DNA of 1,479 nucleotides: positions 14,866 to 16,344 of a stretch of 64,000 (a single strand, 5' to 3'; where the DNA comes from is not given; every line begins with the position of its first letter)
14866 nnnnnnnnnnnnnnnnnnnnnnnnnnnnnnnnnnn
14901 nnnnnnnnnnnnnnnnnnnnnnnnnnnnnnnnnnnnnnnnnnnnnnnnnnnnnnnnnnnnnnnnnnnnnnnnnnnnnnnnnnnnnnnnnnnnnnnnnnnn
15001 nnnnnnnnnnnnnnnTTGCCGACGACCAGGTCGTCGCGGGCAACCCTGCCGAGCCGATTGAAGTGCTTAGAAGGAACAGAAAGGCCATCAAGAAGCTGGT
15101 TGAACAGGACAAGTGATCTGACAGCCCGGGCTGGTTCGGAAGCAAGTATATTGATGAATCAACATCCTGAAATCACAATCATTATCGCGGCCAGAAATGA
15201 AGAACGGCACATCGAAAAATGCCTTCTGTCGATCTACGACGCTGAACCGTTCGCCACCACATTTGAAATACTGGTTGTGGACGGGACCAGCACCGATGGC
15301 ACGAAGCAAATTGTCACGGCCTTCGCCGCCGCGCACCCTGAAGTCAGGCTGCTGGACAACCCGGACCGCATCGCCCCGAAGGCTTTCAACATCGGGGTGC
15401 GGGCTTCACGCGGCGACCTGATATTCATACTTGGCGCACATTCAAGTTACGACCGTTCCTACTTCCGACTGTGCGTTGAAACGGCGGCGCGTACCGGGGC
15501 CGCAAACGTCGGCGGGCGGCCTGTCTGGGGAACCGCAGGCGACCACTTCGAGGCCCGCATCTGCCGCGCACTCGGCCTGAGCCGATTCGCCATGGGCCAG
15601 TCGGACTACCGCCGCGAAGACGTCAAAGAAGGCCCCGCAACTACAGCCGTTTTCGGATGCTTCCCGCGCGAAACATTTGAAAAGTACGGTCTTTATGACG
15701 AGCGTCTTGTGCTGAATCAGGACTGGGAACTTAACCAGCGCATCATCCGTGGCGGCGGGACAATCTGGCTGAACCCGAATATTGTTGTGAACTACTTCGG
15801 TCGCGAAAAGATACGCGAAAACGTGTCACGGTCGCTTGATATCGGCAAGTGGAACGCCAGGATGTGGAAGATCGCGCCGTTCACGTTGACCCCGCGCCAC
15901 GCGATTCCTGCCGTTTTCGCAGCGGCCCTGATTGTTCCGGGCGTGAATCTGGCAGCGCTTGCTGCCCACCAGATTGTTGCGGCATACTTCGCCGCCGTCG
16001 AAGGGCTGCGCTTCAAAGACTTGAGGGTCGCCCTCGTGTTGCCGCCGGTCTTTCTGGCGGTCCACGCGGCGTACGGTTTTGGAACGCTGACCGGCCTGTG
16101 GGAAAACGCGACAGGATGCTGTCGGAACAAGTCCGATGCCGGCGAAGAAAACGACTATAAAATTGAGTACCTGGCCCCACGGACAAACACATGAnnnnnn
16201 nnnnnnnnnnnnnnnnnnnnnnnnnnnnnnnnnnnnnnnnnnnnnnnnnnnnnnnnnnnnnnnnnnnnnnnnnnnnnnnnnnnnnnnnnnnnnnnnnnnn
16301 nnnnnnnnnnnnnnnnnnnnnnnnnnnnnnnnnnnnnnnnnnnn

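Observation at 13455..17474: PIG-L deacetylase + LpxD-like N-acyltransferase + GT2 + class-V PLP enzyme: candidate non-canonical aminosugar-lipid pathway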

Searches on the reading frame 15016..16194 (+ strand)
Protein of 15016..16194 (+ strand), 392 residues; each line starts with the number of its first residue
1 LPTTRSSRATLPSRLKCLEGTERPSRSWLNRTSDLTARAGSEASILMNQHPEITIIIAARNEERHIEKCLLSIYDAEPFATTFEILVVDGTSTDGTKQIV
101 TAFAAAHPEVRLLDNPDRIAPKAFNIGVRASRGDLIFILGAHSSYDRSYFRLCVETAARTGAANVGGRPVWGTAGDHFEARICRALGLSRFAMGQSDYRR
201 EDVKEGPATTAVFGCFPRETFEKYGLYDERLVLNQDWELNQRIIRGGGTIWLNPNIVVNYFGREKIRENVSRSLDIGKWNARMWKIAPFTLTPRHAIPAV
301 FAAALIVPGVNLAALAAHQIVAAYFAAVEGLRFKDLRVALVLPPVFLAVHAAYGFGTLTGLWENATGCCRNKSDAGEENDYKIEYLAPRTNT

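Call 3: search_protein_families(library=pfam, proteins=[window:15016-16194:+], max_evalue=0.01)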
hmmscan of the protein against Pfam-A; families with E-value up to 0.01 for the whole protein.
window:15016-16194:+ (392 aa): 3 families
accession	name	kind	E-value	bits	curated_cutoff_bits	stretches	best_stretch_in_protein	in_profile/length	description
PF00535.33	Glycos_transf_2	-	6.7e-21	75.4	23.3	1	54-211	1-154/168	Glycosyl transferase family 2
PF13641.12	Glyco_tranf_2_3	-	5.2e-10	40.2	27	1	51-255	1-206/230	Glycosyltransferase like family 2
PF10111.15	Glyco_tranf_2_2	-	8.6e-05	22.6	27.3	1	54-141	1-90/276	Glycosyltransferase like family 2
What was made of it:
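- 15154..16194 (+): ExoA-like inverting GT2 glycosyltransferase (346 aa) with two C-terminal hydrophobic helices. Predicted to transfer the sugar to, or build the acceptor on, a membrane-bound (lipid-carrier-linked) glycan. PF00535 and PF13641 (call 3).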

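Call 4: search_protein_families(library=ncbifam, proteins=[window:15016-16194:+], max_evalue=0.01)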
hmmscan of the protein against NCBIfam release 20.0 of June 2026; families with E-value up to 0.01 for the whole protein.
window:15016-16194:+ (392 aa): 18 families
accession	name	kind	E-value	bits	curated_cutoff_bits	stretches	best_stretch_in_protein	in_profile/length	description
TIGR03965.1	mycofact_glyco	equivalog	3.8e-14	52.4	280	1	46-370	69-389/467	mycofactocin biosynthesis glycosyltransferase MftF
TIGR04283.1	glyco_like_mftF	equivalog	7.4e-12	45.3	182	1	53-258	1-184/221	TIGR04283 family arsenosugar biosynthesis glycosyltransferase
NF007482.0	PRK10073.1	equivalog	5.2e-11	42.1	423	1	47-139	2-92/334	glycosyltransferase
NF041875.1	EPS_EpsD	equivalog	3.3e-10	39.9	370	1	54-139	2-86/325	exopolysaccharide biosynthesis glycosyltransferase EpsD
TIGR03469.1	HpnB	hypoth_equivalog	1.5e-08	34.1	379.25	1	42-109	35-101/386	hopene-associated glycosyltransferase HpnB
TIGR03937.1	PgaC_IcaA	equivalog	7.9e-08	31.7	422.3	1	43-155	37-148/407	poly-beta-1,6-N-acetyl-D-glucosamine synthase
TIGR03111.1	glyc2_xrt_Gpos1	hypoth_equivalog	1.6e-07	30.5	363.95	1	46-137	44-136/439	TIGR03111 family XrtG-associated glycosyltransferase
NF045692.1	OglycostaseCruG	equivalog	3.1e-07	29.6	600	1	49-115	39-103/386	2'-O-glycosyltransferase CruG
NF047683.1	TeichurnBiosyTuaG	equivalog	4.3e-06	26.6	400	1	47-141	2-95/252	teichuronic acid biosynthesis protein TuaG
NF038302.1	EPS_HpsE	equivalog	6.3e-06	25.4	300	1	52-136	2-90/307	hormogonium polysaccharide biosynthesis glycosyltransferase HpsE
NF010496.0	PRK13915.1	equivalog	2.7e-05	23.4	262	1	27-106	7-87/307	glucosyl-3-phosphoglycerate synthase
TIGR04195.1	S_glycosyl_SunS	equivalog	5.3e-05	22.2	350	1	49-102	55-103/421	SunS family peptide S-glycosyltransferase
NF038299.1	EPS_HpsN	equivalog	8.8e-05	21.6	425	1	51-154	1-103/317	hormogonium polysaccharide biosynthesis glycosyltransferase HpsN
TIGR04009.1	wcaE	equivalog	0.00017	20.9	369.2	1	56-146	7-96/248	colanic acid biosynthesis glycosyltransferase WcaE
TIGR04242.1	nodulat_NodC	equivalog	0.0012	17.9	550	1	39-141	36-140/395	chitooligosaccharide synthase NodC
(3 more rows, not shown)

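Call 36: search_solved_structures(query=window:15154-16194:+, show_alignments=2, max_evalue=0.01)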
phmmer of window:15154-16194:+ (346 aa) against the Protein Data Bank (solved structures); distinct sequences matched with E-value up to 0.01: 14.
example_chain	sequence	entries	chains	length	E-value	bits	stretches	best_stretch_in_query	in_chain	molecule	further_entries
9omm_A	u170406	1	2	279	2.8e-10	43.4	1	6-116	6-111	Glycosyltransferase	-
9omh_A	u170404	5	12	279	2.8e-10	43.4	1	6-120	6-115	Glycosyltransferase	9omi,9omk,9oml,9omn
9omj_A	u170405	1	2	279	3.8e-10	42.9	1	6-119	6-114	Glycosyltransferase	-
6yv7_B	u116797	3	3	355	1.9e-08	37.4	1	4-99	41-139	Glycosyl transferase, family 2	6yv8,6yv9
6yv7_A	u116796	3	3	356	1.9e-08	37.4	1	4-99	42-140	Glycosyl transferase, family 2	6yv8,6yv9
6p61_A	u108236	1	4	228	6.2e-08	35.7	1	2-103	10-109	Glycosyltransferase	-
2z87_A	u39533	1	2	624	5.7e-06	29.2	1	4-109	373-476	Chondroitin synthase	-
2z86_A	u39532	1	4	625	5.7e-06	29.2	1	4-109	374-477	Chondroitin synthase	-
3bcv_A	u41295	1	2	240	0.00014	24.7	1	3-104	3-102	Putative glycosyltransferase protein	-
5tze_C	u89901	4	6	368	0.0022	20.7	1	7-94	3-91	Glycosyl transferase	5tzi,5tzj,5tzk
8vh7_A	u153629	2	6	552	0.0031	20.2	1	4-107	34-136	Heparosan synthase B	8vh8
8viw_A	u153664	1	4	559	0.0031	20.2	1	4-107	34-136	Heparosan synthase B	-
5tz8_A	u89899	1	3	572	0.0043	19.7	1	7-94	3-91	Glycosyl transferase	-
5hea_A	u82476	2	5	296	0.0066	19.1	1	6-103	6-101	Putative glycosyltransferase (GalT1)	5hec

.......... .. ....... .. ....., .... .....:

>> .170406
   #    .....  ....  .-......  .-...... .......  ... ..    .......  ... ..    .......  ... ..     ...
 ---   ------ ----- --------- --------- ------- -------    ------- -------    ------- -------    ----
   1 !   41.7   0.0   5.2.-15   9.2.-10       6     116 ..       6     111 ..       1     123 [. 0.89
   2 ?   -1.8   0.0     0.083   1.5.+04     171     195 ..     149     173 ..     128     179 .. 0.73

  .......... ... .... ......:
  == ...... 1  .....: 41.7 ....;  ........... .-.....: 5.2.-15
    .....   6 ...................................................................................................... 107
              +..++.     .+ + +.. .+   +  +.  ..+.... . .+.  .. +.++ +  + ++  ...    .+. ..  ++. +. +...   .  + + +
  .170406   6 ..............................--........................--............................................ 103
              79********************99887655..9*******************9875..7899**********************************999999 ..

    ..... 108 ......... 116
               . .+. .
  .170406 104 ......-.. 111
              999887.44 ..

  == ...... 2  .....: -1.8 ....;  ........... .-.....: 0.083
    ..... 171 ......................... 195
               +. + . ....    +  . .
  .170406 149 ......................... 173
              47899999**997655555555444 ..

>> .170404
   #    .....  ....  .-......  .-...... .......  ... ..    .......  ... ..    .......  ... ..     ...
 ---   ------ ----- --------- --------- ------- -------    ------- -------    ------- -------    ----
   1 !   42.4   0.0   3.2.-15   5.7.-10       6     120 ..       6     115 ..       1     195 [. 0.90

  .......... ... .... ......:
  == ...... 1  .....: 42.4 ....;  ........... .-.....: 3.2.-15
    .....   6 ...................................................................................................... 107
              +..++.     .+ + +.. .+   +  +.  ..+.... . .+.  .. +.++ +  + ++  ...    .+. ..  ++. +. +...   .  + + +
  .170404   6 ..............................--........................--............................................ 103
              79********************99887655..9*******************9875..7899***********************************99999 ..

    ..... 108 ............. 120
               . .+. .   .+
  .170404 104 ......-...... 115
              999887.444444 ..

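Call 66: find_homologous_proteins(query=window:15154-16194:+)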
Query window:15154-16194:+ (346 aa): 266 proteins with E <= 0.001 among 8000 candidates; the best 120 are listed.
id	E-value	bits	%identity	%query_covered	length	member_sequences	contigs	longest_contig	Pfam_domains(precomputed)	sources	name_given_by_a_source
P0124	1.7e-234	796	100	100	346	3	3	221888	PF13641.13,PF00535.33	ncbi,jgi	jgi:glycosyltransferase involved in cell wall biosynthesis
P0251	2.5e-126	440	59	98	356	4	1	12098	PF13641.13,PF00535.33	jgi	-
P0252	4.7e-126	439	58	99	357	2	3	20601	PF13641.13,PF00535.33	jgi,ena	-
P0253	1.9e-124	434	56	99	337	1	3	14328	PF10111.15,PF13641.13,PF00535.33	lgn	-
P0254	3.7e-123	429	58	99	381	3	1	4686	PF13641.13,PF00535.33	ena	-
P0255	4.8e-119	416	59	91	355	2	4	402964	PF13641.13,PF00535.33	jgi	jgi:GT2 family glycosyltransferase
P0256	5.4e-117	409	60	91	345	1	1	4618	PF13641.13,PF00535.33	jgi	jgi:succinoglycan biosynthesis protein ExoA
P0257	2.0e-114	401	55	100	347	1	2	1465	PF13641.13,PF00535.33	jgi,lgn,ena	-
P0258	2.9e-114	400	55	99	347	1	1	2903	PF13641.13,PF00535.33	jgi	jgi:glycosyltransferase involved in cell wall biosynthesis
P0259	1.7e-74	269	49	74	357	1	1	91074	PF13641.13,PF00535.33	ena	-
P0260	7.0e-73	264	40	100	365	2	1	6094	PF10111.15,PF13641.13,PF00535.33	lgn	-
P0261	4.2e-71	258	44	90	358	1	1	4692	PF10111.15,PF13641.13,PF00535.33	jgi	jgi:glycosyltransferase involved in cell wall biosynthesis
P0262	1.7e-70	256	58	61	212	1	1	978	-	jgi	jgi:hypothetical protein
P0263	4.3e-70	255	64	53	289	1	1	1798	PF13641.13,PF00535.33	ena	-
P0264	3.1e-69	252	46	81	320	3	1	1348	PF00535.33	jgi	jgi:glycosyltransferase involved in cell wall biosynthesis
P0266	1.2e-58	217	41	82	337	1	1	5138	PF10111.15,PF00535.33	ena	-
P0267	7.3e-57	211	41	83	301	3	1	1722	PF10111.15,PF00535.33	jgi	jgi:glycosyltransferase involved in cell wall biosynthesis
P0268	4.1e-56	209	38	90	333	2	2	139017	PF10111.15,PF13641.13,PF00535.33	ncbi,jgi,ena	-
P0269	2.1e-55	207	38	92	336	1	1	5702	PF13641.13,PF00535.33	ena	-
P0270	1.6e-54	204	39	89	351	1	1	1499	PF10111.15,PF13641.13,PF00535.33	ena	-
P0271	5.2e-54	202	38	89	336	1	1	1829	PF10111.15,PF13641.13,PF00535.33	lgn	-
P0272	2.6e-53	200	39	89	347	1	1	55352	PF10111.15,PF13641.13,PF00535.33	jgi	jgi:glycosyltransferase involved in cell wall biosynthesis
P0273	3.8e-53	199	37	92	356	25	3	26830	PF10111.15,PF13641.13,PF00535.33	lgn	-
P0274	1.8e-52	197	39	90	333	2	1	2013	PF13641.13,PF00535.33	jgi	jgi:glycosyltransferase involved in cell wall biosynthesis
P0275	4.2e-52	196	39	89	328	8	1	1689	PF10111.15,PF13641.13,PF00535.33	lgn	-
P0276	8.0e-52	195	39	89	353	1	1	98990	PF10111.15,PF13641.13,PF00535.33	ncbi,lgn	-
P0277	2.5e-51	193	37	90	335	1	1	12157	PF10111.15,PF13641.13,PF00535.33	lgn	-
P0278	4.2e-51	192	35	93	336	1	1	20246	PF13641.13,PF00535.33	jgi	-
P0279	5.5e-51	192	36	90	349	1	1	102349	PF10111.15,PF13641.13,PF00535.33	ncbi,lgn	-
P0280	6.0e-51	192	35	89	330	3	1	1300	PF13506.14,PF13641.13,PF00535.33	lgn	-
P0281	8.8e-51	191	35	91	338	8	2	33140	PF10111.15,PF13641.13,PF00535.33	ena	-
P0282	1.3e-50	191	37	89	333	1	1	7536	PF10111.15,PF13506.14,PF13641.13,PF00535.33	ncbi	-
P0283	1.4e-50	191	35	89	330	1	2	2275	PF13506.14,PF13641.13,PF00535.33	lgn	-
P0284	1.7e-50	190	36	91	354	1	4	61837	PF10111.15,PF13641.13,PF00535.33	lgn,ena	-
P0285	2.0e-50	190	35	89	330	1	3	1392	PF13506.14,PF13641.13,PF00535.33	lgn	-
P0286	3.0e-50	190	37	90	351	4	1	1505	PF10111.15,PF13641.13,PF00535.33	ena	-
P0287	5.7e-50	189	37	91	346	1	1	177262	PF10111.15,PF13641.13,PF00535.33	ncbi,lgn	-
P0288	1.5e-49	187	37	90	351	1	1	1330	PF10111.15,PF13641.13,PF00535.33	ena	-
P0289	2.9e-49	186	35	89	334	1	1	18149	PF10111.15,PF13641.13,PF00535.33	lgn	-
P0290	3.4e-49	186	37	90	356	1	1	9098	PF10111.15,PF13641.13,PF00535.33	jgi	jgi:glycosyltransferase involved in cell wall biosynthesis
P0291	3.4e-49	186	37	89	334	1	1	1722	PF10111.15,PF13641.13,PF00535.33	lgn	-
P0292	3.8e-49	186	39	71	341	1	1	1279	PF10111.15,PF13641.13,PF00535.33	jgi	-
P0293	4.8e-49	186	35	94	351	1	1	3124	PF13641.13,PF00535.33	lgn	-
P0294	6.0e-49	185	37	92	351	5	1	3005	PF13641.13,PF00535.33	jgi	jgi:glycosyltransferase involved in cell wall biosynthesis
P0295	1.0e-48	185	35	89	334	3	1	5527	PF10111.15,PF13641.13,PF00535.33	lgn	-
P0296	1.4e-48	184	32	89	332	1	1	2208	PF13641.13,PF00535.33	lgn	-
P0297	1.5e-48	184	37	90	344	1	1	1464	PF10111.15,PF13506.14,PF13641.13,PF00535.33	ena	-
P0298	1.7e-48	184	37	89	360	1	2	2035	PF10111.15,PF13641.13,PF00535.33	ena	-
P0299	3.1e-48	183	36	90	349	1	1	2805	PF10111.15,PF13641.13,PF00535.33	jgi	jgi:glycosyltransferase involved in cell wall biosynthesis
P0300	3.4e-48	183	33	94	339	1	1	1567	PF13632.13,PF10111.15,PF13641.13,PF00535.33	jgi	jgi:glycosyltransferase involved in cell wall biosynthesis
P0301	3.6e-48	183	36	90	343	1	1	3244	PF10111.15,PF13641.13,PF00535.33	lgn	-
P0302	5.8e-48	182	36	92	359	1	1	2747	PF13641.13,PF00535.33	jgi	jgi:GT2 family glycosyltransferase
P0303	7.3e-48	182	34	91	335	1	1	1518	PF13632.13,PF10111.15,PF13506.14,PF13641.13,PF00535.33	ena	-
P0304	8.1e-48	182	37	92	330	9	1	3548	PF10111.15,PF13641.13,PF00535.33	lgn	-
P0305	1.1e-47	181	36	90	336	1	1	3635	PF10111.15,PF13641.13,PF00535.33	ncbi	-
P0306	1.1e-47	181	34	90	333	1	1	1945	PF10111.15,PF13506.14,PF13641.13,PF00535.33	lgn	-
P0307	2.5e-47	180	34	92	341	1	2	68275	PF13641.13,PF00535.33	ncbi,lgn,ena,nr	ncbi:MAG: glycosyltransferase family 2 protein [Saprospiraceae bacterium]|nr:glycosyltransferase fam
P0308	2.9e-47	180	35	89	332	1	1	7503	PF13632.13,PF10111.15,PF13506.14,PF13641.13,PF00535.33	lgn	-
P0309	8.9e-47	178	36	91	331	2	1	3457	PF10111.15,PF13506.14,PF13641.13,PF00535.33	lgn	-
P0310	1.1e-46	178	33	94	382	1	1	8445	PF13641.13,PF00535.33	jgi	jgi:glycosyltransferase involved in cell wall biosynthesis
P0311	1.1e-46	178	36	89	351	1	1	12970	PF10111.15,PF13641.13,PF00535.33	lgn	-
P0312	3.3e-46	176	34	91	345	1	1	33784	PF13506.14,PF13641.13,PF00535.33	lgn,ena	-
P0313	4.8e-46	176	34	89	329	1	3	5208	PF10111.15,PF13641.13,PF00535.33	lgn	-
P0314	8.6e-46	175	34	90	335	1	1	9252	PF13641.13,PF00535.33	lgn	-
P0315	1.5e-45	174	34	90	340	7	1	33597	PF13641.13,PF00535.33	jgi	jgi:GT2 family glycosyltransferase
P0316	1.5e-45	174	35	90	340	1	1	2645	PF10111.15,PF13641.13,PF00535.33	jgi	-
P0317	1.8e-45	174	36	90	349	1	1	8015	PF10111.15,PF13641.13,PF00535.33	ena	-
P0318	2.1e-45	174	35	90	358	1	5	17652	PF13632.13,PF10111.15,PF13506.14,PF13641.13,PF00535.33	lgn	-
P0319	2.4e-45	174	34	90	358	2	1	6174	PF13641.13,PF00535.33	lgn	-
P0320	3.1e-45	173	38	76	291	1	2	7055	PF10111.15,PF13641.13,PF00535.33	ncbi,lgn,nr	ncbi:MAG: glycosyltransferase family 2 protein [Bacteroides sp.]|nr:glycosyltransferase family 2 pro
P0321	4.2e-45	173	35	92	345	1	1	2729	PF13641.13,PF00535.33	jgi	jgi:glycosyltransferase involved in cell wall biosynthesis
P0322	1.1e-44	171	39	80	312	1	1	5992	PF10111.15,PF13641.13,PF00535.33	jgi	jgi:glycosyltransferase involved in cell wall biosynthesis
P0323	2.1e-44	170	38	73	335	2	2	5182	PF10111.15,PF13506.14,PF13641.13,PF00535.33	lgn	-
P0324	3.8e-44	170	34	90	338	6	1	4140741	PF13506.14,PF13641.13,PF00535.33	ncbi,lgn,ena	-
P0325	5.9e-44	169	35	93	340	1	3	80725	PF13632.13,PF10111.15,PF13641.13,PF00535.33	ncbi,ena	-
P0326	7.4e-44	169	35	94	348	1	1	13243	PF10111.15,PF13641.13,PF00535.33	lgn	-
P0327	7.5e-44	169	33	92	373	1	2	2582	PF10111.15,PF13641.13,PF00535.33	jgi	jgi:glycosyltransferase involved in cell wall biosynthesis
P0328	1.4e-43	168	34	90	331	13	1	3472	PF13641.13,PF00535.33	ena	-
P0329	4.6e-43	166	36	89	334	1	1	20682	PF10111.15,PF13641.13,PF00535.33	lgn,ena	-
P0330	5.2e-43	166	36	90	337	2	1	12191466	PF13506.14,PF13641.13,PF00535.33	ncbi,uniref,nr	ncbi:Succinoglycan biosynthesis protein exoA [Labilithrix luteola]|uniref:Succinoglycan biosynthesis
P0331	6.7e-43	166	32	93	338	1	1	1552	PF13632.13,PF13506.14,PF13641.13,PF00535.33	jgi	-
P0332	6.8e-43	166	34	88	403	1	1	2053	PF13641.13,PF00535.33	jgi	jgi:succinoglycan biosynthesis protein ExoA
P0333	8.7e-43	165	32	90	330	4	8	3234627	PF10111.15,PF13506.14,PF13641.13,PF00535.33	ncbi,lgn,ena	ncbi:glycosyltransferase family 2 protein [Clostridium perfringens]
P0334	8.9e-43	165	33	91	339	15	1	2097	PF13641.13,PF00535.33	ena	-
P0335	1.4e-42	165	34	91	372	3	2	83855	PF13506.14,PF13641.13,PF00535.33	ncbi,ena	ncbi:MAG TPA: glycosyltransferase family 2 protein [Pyrinomonadaceae bacterium]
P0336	1.8e-42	164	36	78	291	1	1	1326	PF00535.33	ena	-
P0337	2.2e-42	164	33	91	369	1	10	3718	PF13641.13,PF00535.33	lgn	-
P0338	2.8e-42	164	36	88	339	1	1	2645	PF13632.13,PF10111.15,PF13641.13,PF00535.33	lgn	-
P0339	4.7e-42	163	32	93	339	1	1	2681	PF10111.15,PF13641.13,PF00535.33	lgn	-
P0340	5.2e-42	163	33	87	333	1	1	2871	PF10111.15,PF13641.13,PF00535.33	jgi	-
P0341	6.6e-42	162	34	87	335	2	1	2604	PF13632.13,PF10111.15,PF13506.14,PF13641.13,PF00535.33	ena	-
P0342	2.0e-41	161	34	89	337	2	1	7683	PF13632.13,PF13641.13,PF00535.33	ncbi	-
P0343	2.6e-41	160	34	90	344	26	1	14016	PF13632.13,PF10111.15,PF13506.14,PF13641.13,PF00535.33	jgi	jgi:succinoglycan biosynthesis protein ExoA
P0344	3.3e-41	160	36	90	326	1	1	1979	PF13632.13,PF10111.15,PF13506.14,PF13641.13,PF00535.33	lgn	-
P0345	3.6e-41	160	31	93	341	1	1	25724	PF10111.15,PF13506.14,PF13641.13,PF00535.33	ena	-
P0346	4.2e-41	160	33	89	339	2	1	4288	PF10111.15,PF13641.13,PF00535.33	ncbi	-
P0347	4.3e-41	160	35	90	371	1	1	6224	PF13632.13,PF13641.13,PF00535.33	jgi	jgi:glycosyltransferase involved in cell wall biosynthesis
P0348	5.1e-41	159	34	90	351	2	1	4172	PF10111.15,PF13506.14,PF13641.13,PF00535.33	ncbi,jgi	jgi:glycosyltransferase involved in cell wall biosynthesis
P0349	6.7e-41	159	33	90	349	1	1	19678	PF13632.13,PF13506.14,PF13641.13,PF00535.33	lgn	-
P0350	8.9e-41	159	34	91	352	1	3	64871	PF10111.15,PF13641.13,PF00535.33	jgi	jgi:succinoglycan biosynthesis protein ExoA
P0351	1.0e-40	158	33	92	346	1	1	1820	PF10111.15,PF13641.13,PF00535.33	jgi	-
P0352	3.2e-40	157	33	88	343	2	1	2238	PF10111.15,PF13641.13,PF00535.33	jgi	-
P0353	5.3e-40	156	33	91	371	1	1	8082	PF10111.15,PF13506.14,PF13641.13,PF00535.33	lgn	-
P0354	5.4e-40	156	34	90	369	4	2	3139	PF13641.13,PF00535.33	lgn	-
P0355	6.2e-40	156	33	88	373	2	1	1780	PF13641.13,PF00535.33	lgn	-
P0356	8.4e-40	155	35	91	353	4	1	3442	PF13632.13,PF13506.14,PF13641.13,PF00535.33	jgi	-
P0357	8.9e-40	155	34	89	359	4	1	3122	PF10111.15,PF13641.13,PF00535.33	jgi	-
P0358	1.5e-39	155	35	90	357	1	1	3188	PF13632.13,PF13641.13,PF00535.33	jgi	jgi:glycosyltransferase involved in cell wall biosynthesis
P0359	1.9e-39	154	34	89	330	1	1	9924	PF10111.15,PF00535.33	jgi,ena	-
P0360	3.8e-39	153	34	89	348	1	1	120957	PF13641.13,PF00535.33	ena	-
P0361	4.4e-39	153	34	89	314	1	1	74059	PF13632.13,PF13641.13,PF00535.33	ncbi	-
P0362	6.1e-39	153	30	87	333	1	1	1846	PF10111.15,PF13641.13,PF00535.33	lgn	-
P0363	6.3e-39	152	33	73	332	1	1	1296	PF13506.14,PF13641.13,PF00535.33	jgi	jgi:glycosyltransferase involved in cell wall biosynthesis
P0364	9.8e-39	152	33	90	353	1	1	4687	PF10111.15,PF13506.14,PF13641.13,PF00535.33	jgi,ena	-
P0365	2.5e-38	151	33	74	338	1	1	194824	PF13506.14,PF13641.13,PF00535.33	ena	-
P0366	2.9e-38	150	32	90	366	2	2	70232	PF10111.15,PF13506.14,PF13641.13,PF00535.33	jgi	-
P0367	8.2e-38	149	35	75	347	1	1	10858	PF13632.13,PF13641.13,PF00535.33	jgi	jgi:GT2 family glycosyltransferase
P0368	1.3e-37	148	31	91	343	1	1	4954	PF13632.13,PF13641.13,PF00535.33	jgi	jgi:glycosyltransferase involved in cell wall biosynthesis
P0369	1.6e-37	148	31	88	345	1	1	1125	PF10111.15,PF13641.13,PF00535.33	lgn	-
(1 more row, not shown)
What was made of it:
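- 15154..16194 (+): Relatives are named succinoglycan protein ExoA by their sources (call 66).
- On ExoA-like GT2 glycosyltransferases: Relatives are named ExoA by their sources (call 66).
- Closest known: ExoA. Same: The GT2 belongs to the family whose members are named ExoA by their sources (call 66).
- Relatives are named ExoA (call 66).
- Tried and rejected: Rejected: 17.9 bits against the NodC model (call 4) and ExoA-like relatives (call 66).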
